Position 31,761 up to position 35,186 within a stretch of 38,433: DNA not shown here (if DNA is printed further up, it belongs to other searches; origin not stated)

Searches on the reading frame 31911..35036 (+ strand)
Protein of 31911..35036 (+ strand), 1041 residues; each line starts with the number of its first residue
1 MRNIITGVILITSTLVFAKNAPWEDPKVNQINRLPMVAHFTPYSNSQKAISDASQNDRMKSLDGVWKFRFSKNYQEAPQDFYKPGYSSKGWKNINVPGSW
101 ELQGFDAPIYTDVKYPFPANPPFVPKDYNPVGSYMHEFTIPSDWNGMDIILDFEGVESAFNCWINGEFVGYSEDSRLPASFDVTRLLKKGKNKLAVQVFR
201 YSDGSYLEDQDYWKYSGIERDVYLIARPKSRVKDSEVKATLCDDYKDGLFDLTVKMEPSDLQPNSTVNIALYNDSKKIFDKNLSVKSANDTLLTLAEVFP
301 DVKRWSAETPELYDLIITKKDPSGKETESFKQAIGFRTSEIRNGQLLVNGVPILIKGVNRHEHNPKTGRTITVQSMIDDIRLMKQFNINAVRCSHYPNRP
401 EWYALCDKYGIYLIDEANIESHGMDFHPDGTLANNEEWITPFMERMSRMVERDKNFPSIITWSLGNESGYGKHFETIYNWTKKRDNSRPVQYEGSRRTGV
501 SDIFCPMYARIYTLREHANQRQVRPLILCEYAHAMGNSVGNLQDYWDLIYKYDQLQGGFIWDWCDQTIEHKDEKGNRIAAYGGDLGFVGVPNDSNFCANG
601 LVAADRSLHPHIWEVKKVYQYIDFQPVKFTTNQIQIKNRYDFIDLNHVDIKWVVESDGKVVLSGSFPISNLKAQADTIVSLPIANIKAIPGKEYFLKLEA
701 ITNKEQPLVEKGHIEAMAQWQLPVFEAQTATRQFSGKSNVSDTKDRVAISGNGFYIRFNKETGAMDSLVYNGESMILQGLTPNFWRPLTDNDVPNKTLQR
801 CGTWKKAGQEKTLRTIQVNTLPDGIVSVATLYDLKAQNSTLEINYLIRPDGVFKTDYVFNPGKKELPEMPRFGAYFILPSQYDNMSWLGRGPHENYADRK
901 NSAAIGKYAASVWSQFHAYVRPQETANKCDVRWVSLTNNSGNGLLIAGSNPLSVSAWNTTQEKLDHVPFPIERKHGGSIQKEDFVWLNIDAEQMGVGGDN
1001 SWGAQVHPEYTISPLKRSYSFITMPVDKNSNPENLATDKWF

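Call 56: search_protein_families(library=pfam, proteins=[window:31911-35036:+], max_evalue=0.00001)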
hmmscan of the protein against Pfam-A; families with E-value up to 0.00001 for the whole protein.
window:31911-35036:+ (1041 aa): 6 families
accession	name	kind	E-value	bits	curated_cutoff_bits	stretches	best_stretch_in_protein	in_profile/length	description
PF02836.23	Glyco_hydro_2_C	-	6.4e-104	347.7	21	1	340-623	2-301/302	Glycosyl hydrolases family 2, TIM barrel domain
PF02929.23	Bgal_small_N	-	1.6e-72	244.6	25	1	750-1021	1-246/248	Beta galactosidase small chain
PF02837.24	Glyco_hydro_2_N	-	4.9e-46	157.2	28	1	59-228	1-169/169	Glycosyl hydrolases family 2, sugar binding domain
PF16353.11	LacZ_4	-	1.7e-21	76.7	27.3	1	634-723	1-87/87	Beta-galactosidase, domain 4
PF00703.27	Glyco_hydro_2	-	4.9e-10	40.6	23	1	231-337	2-109/109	Glycosyl hydrolases family 2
PF22666.2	Glyco_hydro_2_N2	-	8e-08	33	27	1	133-198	51-117/167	Glycosyl hydrolase 2 galactose-binding domain-like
